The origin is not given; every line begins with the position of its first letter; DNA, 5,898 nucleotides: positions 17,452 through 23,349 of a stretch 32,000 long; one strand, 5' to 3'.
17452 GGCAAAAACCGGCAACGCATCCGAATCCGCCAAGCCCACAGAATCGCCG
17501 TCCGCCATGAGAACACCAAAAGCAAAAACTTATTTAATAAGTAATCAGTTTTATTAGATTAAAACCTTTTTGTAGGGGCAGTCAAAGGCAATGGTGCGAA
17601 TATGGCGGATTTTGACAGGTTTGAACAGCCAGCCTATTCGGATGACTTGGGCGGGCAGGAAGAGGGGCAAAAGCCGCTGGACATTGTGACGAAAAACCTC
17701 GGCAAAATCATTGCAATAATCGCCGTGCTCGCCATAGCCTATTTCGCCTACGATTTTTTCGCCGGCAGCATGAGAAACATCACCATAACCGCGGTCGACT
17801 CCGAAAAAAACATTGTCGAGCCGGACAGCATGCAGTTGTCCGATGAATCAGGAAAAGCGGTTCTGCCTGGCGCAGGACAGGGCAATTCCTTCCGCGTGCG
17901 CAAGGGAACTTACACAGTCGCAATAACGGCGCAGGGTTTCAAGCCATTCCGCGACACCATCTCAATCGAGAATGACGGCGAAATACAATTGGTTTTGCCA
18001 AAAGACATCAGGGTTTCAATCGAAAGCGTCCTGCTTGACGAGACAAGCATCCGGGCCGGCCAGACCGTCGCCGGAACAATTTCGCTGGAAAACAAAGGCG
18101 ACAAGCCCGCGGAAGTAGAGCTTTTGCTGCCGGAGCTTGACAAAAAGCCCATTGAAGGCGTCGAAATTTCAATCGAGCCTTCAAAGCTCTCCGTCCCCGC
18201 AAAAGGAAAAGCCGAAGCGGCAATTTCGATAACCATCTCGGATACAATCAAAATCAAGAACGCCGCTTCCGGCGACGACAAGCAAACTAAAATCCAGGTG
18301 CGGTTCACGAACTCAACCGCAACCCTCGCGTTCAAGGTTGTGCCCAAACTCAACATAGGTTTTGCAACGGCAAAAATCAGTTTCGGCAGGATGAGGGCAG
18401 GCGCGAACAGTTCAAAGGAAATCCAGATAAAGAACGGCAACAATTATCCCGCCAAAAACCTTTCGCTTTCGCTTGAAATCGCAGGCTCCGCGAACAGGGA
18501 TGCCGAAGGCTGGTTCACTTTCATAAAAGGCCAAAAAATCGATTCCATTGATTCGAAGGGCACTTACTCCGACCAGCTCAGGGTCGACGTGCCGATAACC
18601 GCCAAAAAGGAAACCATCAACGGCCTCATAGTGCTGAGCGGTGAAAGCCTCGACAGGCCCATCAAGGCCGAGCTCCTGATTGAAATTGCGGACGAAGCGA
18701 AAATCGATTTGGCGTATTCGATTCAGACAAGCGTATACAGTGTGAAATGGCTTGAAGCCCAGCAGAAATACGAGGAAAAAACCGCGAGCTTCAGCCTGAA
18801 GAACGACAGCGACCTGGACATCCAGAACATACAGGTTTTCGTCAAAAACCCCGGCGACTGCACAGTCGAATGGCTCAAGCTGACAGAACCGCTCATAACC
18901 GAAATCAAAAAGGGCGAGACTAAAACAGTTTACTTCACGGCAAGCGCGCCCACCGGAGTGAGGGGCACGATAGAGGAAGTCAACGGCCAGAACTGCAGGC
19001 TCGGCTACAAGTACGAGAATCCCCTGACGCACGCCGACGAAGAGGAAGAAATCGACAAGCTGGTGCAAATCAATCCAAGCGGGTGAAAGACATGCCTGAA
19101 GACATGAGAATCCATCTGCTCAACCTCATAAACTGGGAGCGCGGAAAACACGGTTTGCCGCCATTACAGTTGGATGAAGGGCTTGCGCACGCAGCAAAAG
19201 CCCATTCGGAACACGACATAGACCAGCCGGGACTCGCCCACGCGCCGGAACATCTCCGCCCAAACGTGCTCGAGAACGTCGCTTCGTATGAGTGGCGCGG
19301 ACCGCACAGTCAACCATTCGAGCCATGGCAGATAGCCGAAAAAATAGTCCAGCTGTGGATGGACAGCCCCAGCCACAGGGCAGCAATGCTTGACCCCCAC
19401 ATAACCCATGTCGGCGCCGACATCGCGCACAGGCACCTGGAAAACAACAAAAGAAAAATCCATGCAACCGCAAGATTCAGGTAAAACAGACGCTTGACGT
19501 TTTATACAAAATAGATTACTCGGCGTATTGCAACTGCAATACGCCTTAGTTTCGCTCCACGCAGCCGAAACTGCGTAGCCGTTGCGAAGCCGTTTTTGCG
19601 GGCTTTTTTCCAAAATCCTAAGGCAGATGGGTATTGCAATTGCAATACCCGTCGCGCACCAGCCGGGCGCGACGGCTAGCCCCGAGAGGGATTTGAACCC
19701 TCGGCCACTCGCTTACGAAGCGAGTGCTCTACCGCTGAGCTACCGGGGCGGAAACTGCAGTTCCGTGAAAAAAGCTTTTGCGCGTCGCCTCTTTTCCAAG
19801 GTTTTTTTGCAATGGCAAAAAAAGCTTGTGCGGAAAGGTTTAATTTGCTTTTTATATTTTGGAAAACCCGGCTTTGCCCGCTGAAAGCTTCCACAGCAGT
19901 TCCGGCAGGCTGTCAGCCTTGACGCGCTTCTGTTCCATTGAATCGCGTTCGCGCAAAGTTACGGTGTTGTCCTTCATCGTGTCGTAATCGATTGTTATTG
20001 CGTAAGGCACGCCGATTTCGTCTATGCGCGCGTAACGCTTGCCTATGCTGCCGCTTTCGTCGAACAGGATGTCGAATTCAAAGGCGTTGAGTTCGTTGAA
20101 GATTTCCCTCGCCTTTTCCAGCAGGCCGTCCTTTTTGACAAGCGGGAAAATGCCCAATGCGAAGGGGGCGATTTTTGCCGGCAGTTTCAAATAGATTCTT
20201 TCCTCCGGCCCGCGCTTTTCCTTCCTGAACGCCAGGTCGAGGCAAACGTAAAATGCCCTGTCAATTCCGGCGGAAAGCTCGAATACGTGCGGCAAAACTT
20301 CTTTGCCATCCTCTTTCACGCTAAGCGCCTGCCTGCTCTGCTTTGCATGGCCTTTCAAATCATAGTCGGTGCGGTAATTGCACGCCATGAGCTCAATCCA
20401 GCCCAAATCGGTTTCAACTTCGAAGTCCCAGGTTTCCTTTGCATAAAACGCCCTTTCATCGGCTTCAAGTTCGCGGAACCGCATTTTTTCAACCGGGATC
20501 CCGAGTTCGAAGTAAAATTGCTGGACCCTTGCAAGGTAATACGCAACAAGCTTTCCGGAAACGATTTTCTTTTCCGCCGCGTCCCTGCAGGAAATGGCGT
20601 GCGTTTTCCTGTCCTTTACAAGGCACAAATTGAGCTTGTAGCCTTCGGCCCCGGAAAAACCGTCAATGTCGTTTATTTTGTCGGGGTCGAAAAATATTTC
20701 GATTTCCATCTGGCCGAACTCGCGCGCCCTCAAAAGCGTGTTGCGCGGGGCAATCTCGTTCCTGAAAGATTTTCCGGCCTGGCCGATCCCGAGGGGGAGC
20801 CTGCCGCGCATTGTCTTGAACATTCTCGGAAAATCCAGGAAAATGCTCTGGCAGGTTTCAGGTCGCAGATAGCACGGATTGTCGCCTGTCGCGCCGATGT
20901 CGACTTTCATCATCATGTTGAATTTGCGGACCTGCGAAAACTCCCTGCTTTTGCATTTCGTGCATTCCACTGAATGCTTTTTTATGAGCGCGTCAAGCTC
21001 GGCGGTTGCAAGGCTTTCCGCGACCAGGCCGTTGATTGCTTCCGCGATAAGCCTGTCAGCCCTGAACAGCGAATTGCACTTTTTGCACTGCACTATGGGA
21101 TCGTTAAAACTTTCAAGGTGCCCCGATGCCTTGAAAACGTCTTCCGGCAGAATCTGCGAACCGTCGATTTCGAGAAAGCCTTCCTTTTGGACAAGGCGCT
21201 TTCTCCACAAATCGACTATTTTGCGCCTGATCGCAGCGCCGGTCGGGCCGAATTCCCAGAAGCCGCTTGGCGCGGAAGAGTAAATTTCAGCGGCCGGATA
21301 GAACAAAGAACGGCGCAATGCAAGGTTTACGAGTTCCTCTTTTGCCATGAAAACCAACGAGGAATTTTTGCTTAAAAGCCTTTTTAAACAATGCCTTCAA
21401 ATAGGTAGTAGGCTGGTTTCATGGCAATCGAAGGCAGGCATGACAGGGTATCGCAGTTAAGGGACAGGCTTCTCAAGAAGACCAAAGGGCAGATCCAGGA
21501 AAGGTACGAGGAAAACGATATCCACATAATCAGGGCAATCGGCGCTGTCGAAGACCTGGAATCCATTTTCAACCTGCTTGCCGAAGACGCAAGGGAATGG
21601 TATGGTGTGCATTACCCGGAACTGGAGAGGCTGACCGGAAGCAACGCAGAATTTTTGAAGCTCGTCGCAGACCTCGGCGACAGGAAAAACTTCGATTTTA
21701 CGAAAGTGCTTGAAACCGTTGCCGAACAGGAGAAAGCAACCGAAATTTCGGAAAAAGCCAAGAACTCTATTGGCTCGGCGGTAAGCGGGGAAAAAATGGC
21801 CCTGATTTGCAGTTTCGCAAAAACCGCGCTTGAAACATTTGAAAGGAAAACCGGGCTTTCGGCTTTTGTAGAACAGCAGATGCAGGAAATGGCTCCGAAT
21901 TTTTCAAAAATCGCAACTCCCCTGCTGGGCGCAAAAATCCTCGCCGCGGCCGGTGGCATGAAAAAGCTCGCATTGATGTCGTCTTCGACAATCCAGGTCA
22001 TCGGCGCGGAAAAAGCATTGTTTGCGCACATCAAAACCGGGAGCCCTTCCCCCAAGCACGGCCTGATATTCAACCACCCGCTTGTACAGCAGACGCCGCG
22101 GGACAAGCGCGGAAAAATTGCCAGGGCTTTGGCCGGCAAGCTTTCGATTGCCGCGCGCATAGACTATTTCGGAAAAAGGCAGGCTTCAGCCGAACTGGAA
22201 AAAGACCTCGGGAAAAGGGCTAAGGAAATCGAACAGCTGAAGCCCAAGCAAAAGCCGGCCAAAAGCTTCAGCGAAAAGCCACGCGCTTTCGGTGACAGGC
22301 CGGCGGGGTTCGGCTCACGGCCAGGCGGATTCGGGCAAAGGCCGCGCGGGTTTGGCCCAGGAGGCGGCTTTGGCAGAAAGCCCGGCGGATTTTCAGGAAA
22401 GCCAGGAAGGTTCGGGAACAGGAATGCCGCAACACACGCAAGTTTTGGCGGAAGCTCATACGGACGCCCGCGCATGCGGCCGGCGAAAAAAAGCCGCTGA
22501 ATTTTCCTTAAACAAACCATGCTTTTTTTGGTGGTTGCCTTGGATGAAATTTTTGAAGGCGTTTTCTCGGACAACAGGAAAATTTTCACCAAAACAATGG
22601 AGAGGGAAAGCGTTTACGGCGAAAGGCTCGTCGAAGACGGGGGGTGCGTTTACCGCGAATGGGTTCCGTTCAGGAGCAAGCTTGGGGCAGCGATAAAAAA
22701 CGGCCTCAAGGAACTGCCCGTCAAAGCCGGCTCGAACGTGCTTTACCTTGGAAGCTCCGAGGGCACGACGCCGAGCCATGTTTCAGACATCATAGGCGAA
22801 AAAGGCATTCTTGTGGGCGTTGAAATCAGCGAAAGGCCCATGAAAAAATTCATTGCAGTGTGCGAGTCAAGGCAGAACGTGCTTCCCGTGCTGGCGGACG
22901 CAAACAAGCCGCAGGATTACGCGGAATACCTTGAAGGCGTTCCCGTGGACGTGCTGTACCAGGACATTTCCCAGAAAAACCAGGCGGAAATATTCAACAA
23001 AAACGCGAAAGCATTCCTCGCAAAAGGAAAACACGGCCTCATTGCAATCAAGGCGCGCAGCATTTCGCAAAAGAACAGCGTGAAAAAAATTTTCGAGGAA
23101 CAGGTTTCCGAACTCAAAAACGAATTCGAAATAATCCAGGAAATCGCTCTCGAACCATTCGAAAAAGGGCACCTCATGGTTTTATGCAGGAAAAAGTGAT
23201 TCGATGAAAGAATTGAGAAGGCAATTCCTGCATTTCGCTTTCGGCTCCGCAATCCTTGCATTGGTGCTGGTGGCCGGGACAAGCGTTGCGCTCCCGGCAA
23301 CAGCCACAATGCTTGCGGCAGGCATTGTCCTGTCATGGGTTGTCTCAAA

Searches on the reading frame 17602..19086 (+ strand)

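Call 11: search_protein_families(library=ncbifam, proteins=[window:17602-19086:+])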
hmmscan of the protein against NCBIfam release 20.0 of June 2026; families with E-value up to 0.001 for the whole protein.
window:17602-19086:+ (494 aa): 1 family
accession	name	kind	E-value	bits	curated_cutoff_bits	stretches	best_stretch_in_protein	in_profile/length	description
NF012200.0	choice_anch_D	domain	3e-05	24.5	45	0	251-297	16-62/108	choice-of-anchor D domain-containing protein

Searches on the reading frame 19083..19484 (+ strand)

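Call 11: search_protein_families(library=ncbifam, proteins=[window:19083-19484:+])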
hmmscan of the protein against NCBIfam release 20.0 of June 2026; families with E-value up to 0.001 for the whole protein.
window:19083-19484:+ (133 aa): 2 families
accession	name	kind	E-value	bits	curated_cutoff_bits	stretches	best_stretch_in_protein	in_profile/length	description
TIGR02909.1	spore_YkwD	subfamily_domain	1e-11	44.8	171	1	11-117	7-114/127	uncharacterized protein, YkwD family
NF052539.1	DivAsocLipDalA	equivalog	3.7e-06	26.9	200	0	7-43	46-82/169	divisome-associated lipoprotein DalA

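Call 51: search_protein_families(library=pfam, proteins=[window:19083-19484:+], max_evalue=0.01)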
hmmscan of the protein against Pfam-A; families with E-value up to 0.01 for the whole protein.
window:19083-19484:+ (133 aa): 1 family
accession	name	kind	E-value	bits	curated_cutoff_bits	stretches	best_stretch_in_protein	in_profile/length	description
PF00188.32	CAP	-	8.3e-15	56.1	21.1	1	13-114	1-102/117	Cysteine-rich secretory protein family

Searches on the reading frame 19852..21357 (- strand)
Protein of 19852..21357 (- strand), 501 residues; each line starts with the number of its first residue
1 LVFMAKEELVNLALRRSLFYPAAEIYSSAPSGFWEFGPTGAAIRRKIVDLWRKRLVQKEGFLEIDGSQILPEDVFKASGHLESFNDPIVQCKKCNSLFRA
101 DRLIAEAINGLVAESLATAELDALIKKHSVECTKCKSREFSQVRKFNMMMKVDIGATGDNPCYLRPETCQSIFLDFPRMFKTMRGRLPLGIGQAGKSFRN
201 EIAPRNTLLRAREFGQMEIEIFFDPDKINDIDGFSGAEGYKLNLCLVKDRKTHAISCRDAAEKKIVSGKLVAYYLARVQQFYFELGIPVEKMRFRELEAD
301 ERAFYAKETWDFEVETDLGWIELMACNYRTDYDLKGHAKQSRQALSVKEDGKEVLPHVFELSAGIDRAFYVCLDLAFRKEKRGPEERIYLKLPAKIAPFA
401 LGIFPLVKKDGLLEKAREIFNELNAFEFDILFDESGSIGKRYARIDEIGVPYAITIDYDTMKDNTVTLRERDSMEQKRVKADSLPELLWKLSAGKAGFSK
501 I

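Call 11: search_protein_families(library=ncbifam, proteins=[window:19852-21357:-])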
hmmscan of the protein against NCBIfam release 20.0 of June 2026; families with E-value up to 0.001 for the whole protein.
window:19852-21357:- (501 aa): 10 families
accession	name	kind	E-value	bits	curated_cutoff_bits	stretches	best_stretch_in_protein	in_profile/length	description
NF003211.1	PRK04173.1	equivalog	1.4e-158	528.5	312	1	7-487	2-453/454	glycine--tRNA ligase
TIGR00389.1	glyS_dimeric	equivalog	9.2e-157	523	243.3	2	5-350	2-346/565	glycine--tRNA ligase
NF011484.0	PRK14894.1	equivalog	5.4e-74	249.3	1050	4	131-226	106-203/539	glycine--tRNA ligase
NF006625.0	PRK09194.1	equivalog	5.5e-20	71.8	558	1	390-486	459-556/559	proline--tRNA ligase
NF008979.1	PRK12325.1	exception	1.4e-18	67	550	1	392-484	338-432/437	proline--tRNA ligase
TIGR00409.1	proS_fam_II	equivalog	5.9e-15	55.2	306.7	1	393-487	468-564/568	proline--tRNA ligase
TIGR00418.1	thrS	equivalog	9.8e-13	47.8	383.65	0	28-91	188-250/565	threonine--tRNA ligase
TIGR00408.1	proS_fam_I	equivalog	7.6e-11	41.6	437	1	390-487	274-376/475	proline--tRNA ligase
NF003068.0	PRK03991.1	equivalog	1.1e-08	33.9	484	1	347-490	450-590/613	threonine--tRNA ligase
TIGR00442.1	hisS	equivalog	2.4e-06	26.8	286.75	0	408-480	332-405/406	histidine--tRNA ligase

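Call 37: find_homologous_proteins(query=window:19852-21348:-, max_evalue=1e-50)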
Query window:19852-21348:- (498 aa): 7848 proteins with E <= 1e-50 among 8000 candidates; the best 120 are listed.
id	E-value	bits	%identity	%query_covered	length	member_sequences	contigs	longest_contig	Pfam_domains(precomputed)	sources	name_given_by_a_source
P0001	0.0e+0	1130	100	100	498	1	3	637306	PF03129.26,PF00587.31,PF28494.1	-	-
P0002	1.7e-257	873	76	100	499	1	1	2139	PF03129.26,PF00587.31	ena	-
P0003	1.2e-255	867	75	100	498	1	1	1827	PF03129.26,PF00587.31,PF28494.1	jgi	jgi:glycyl-tRNA synthetase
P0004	5.7e-253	858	74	100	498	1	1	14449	PF03129.26,PF00587.31,PF28494.1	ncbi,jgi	-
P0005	2.5e-252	856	74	100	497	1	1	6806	PF03129.26,PF00587.31,PF28494.1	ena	-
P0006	1.8e-251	853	75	99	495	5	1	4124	PF03129.26,PF00587.31,PF28494.1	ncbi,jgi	-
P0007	3.3e-251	852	73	100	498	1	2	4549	PF03129.26,PF00587.31,PF28494.1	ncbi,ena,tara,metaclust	tara:strand:+ start:1131 stop:2627 length:1497 start_codon:yes stop_codon:yes gene_type:complete|met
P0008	7.4e-251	851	73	100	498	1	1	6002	PF03129.26,PF00587.31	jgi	-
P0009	7.6e-250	848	74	100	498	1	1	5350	PF03129.26,PF00587.31,PF28494.1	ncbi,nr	ncbi:MAG: glycine--tRNA ligase [Candidatus ainarchaeum sp.]|nr:glycine--tRNA ligase [Candidatus aina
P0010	1.0e-249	847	73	98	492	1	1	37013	PF03129.26,PF00587.31,PF28494.1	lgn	-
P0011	2.0e-249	846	73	99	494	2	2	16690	PF03129.26,PF00587.31,PF28494.1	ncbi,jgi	-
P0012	2.4e-249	846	72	99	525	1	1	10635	PF03129.26,PF00587.31,PF28494.1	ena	-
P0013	2.6e-249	846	75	99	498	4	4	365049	PF03129.26,PF00587.31,PF28494.1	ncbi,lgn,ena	-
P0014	5.0e-249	845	73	100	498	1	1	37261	PF03129.26,PF00587.31,PF28494.1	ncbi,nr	ncbi:MAG: glycine--tRNA ligase [Candidatus ainarchaeum sp.]|nr:glycine--tRNA ligase [Candidatus aina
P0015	3.6e-248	842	73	99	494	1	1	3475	PF03129.26,PF00587.31,PF28494.1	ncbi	-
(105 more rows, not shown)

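Call 41: find_encoding_contigs(protein=P0013, flank=10000, max_places=3)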
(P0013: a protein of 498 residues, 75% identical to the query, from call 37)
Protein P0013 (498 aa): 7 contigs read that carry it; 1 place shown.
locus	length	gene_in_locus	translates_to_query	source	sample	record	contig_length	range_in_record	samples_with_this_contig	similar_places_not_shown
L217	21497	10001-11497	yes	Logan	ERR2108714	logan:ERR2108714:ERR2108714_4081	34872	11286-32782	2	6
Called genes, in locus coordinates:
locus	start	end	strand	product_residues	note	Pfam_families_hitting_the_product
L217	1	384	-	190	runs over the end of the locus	PF01966:HD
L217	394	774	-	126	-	-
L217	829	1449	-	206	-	PF13549:ATP-grasp_5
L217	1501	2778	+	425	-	PF23023:Anti-Pycsar_Apyc1, PF12706:Lactamase_B_2 (faint), PF16661:Lactamase_B_6 (weak), PF10996:Beta-Casp, PF07521:RMMBL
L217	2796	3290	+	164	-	PF13673:Acetyltransf_10 (weak), PF00583:Acetyltransf_1, PF13508:Acetyltransf_7 (weak)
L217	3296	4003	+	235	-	PF04981:NMD3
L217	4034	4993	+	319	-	-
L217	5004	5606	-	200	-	PF00583:Acetyltransf_1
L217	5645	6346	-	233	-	PF01381:HTH_3, PF13560:HTH_31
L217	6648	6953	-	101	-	-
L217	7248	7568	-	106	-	PF02452:PemK_toxin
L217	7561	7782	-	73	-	-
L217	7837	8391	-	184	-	-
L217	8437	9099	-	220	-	PF01269:Fibrillarin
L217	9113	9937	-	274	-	PF01798:Nop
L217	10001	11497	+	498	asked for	PF28494:GlyRS_ins_1 (faint), PF00587:tRNA-synt_2b, PF03129:HGTP_anticodon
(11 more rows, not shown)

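Call 42: find_encoding_contigs(protein=P0010, flank=10000, max_places=2)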
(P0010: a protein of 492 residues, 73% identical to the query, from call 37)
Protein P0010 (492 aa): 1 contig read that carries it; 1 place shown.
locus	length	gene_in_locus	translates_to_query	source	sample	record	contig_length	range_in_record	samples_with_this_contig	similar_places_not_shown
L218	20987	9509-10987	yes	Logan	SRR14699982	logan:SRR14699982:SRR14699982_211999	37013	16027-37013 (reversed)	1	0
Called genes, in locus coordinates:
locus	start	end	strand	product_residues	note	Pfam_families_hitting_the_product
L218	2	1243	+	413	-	?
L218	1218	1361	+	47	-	PF13597:NRDD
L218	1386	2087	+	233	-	PF13353:Fer4_12, PF04055:Radical_SAM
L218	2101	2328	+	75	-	PF08984:DUF1858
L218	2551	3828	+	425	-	PF23023:Anti-Pycsar_Apyc1, PF12706:Lactamase_B_2 (faint), PF16661:Lactamase_B_6, PF00753:Lactamase_B (faint), PF10996:Beta-Casp, PF07521:RMMBL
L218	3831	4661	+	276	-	-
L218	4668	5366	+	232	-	PF04981:NMD3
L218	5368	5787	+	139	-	PF00293:NUDIX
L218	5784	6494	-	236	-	PF01381:HTH_3, PF12844:HTH_19 (weak), PF13560:HTH_31 (weak)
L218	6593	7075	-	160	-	-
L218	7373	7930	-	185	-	-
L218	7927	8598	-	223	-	PF01269:Fibrillarin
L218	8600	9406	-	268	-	PF01798:Nop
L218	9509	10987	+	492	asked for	PF28494:GlyRS_ins_1 (faint), PF00587:tRNA-synt_2b, PF03129:HGTP_anticodon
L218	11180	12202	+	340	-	PF14528:LAGLIDADG_3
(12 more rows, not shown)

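Call 43: find_encoding_contigs(protein=P0014, flank=10000, max_places=2)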
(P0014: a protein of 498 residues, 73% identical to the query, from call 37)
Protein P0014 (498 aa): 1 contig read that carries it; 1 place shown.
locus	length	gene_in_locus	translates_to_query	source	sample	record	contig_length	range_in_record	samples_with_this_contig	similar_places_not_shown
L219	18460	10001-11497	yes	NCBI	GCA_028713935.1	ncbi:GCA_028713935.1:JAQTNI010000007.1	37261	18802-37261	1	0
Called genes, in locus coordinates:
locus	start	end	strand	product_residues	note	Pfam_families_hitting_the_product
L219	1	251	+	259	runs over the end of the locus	-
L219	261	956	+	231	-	PF04981:NMD3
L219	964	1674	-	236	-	PF01381:HTH_3, PF13560:HTH_31 (faint)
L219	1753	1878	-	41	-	-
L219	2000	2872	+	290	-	PF01145:Band_7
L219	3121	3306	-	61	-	-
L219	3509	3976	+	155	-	PF01797:Y1_Tnp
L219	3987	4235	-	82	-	PF11969:DcpS_C, PF01230:HIT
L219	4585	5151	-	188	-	-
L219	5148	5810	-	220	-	PF01269:Fibrillarin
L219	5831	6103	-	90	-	PF05016:ParE_toxin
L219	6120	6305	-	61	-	-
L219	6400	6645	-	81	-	-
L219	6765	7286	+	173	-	PF22600:MTPAP-like_central (faint), PF01909:NTP_transf_2, PF18765:Polbeta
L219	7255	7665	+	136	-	PF01934:HepT-like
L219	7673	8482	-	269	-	PF01798:Nop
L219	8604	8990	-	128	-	PF02661:Fic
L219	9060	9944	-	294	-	PF00892:EamA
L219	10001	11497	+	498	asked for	PF28494:GlyRS_ins_1 (faint), PF00587:tRNA-synt_2b, PF03129:HGTP_anticodon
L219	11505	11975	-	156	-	-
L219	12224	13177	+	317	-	PF00291:PALP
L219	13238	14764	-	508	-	PF07705:CARDB (faint)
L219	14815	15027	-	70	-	-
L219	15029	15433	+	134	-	-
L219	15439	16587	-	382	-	-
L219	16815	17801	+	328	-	PF07521:RMMBL (weak)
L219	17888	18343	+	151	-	-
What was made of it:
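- Closest known: REP/REPIN elements mobilised by RAYT. Same: A Y1_Tnp gene exists in one related genome (call 43).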

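Call 64: find_encoding_contigs(protein=P0002, flank=3000, max_places=2)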
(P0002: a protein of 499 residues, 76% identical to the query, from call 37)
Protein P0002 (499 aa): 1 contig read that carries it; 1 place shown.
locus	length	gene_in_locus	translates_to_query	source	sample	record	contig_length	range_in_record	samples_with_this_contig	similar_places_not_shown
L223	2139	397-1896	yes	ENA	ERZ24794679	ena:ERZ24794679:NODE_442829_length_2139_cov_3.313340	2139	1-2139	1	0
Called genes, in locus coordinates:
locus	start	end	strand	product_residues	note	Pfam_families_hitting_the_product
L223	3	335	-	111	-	?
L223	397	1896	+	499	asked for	PF00587:tRNA-synt_2b, PF03129:HGTP_anticodon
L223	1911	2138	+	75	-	?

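Call 65: find_encoding_contigs(protein=P0003, flank=3000, max_places=2)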
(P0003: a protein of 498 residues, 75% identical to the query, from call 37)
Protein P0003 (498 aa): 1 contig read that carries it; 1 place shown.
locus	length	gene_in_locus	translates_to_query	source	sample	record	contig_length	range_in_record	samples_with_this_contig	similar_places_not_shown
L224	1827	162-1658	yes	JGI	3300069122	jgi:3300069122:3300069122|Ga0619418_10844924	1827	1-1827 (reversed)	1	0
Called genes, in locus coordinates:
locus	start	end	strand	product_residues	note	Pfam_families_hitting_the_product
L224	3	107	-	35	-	?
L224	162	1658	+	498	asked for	PF28494:GlyRS_ins_1 (faint), PF00587:tRNA-synt_2b, PF03129:HGTP_anticodon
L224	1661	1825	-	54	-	?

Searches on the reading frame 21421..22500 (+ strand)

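Call 11: search_protein_families(library=ncbifam, proteins=[window:21421-22500:+])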
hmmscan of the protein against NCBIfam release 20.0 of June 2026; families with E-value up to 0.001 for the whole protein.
window:21421-22500:+ (359 aa): 1 family
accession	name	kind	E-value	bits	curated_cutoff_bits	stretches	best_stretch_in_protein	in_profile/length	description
NF011121.0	PRK14552.1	equivalog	6.3e-88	295.6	452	1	7-288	113-394/417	C/D box methylation guide ribonucleoprotein complex aNOP56 subunit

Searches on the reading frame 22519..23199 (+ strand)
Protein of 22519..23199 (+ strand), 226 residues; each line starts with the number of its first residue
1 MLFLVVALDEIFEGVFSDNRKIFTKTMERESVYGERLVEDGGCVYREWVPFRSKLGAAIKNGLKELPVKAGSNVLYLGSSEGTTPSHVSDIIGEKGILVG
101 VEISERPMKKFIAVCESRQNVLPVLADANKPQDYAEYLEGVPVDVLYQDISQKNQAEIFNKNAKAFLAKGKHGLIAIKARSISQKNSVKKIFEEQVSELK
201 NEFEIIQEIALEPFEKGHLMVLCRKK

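Call 11: search_protein_families(library=ncbifam, proteins=[window:22519-23199:+])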
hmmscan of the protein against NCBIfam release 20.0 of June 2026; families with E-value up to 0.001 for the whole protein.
window:22519-23199:+ (226 aa): 5 families
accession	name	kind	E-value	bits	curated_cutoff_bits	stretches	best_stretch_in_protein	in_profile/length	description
NF003276.0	PRK04266.1-2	equivalog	8.5e-76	254.2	113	1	10-226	6-221/222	fibrillarin-like rRNA/tRNA 2'-O-methyltransferase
NF003279.0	PRK04266.1-5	equivalog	9.2e-69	231.4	377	1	7-223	5-225/230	fibrillarin-like rRNA/tRNA 2'-O-methyltransferase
NF003275.0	PRK04266.1-1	equivalog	6e-68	228.5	339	1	16-226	21-232/233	fibrillarin-like rRNA/tRNA 2'-O-methyltransferase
NF003277.0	PRK04266.1-3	equivalog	2.8e-59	200.5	254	1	20-225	21-225/226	fibrillarin-like rRNA/tRNA 2'-O-methyltransferase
NF003278.0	PRK04266.1-4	equivalog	2e-41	141.8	195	1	27-224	20-207/209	fibrillarin-like rRNA/tRNA 2'-O-methyltransferase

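Call 14: find_encoding_contigs(protein=window:22519-23199:+, flank=10000, max_places=10)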
Protein window:22519-23199:+ (226 aa): 3 contigs read that carry it; 3 places shown.
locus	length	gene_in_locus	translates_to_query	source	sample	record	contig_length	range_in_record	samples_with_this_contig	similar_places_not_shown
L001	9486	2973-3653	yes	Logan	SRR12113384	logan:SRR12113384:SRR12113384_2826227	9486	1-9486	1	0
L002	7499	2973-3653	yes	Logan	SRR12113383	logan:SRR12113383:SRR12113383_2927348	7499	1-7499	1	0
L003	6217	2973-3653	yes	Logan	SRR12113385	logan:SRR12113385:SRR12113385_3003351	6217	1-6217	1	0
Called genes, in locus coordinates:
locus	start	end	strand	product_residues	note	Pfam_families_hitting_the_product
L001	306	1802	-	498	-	PF28494:GlyRS_ins_1 (faint), PF00587:tRNA-synt_2b, PF03129:HGTP_anticodon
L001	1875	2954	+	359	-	PF01798:Nop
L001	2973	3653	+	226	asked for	PF01269:Fibrillarin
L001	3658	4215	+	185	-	-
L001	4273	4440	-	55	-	-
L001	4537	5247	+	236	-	PF01381:HTH_3 (weak), PF12844:HTH_19 (weak), PF13560:HTH_31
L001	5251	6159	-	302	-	PF01210:NAD_Gly3P_dh_N (weak), PF02558:ApbA, PF08546:ApbA_C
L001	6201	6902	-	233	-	PF04981:NMD3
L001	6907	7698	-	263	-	-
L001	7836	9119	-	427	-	PF23023:Anti-Pycsar_Apyc1, PF16661:Lactamase_B_6 (weak), PF10996:Beta-Casp, PF07521:RMMBL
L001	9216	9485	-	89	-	?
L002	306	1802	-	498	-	PF28494:GlyRS_ins_1 (faint), PF00587:tRNA-synt_2b, PF03129:HGTP_anticodon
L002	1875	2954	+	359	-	PF01798:Nop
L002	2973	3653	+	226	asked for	PF01269:Fibrillarin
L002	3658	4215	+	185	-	-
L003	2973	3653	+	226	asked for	PF01269:Fibrillarin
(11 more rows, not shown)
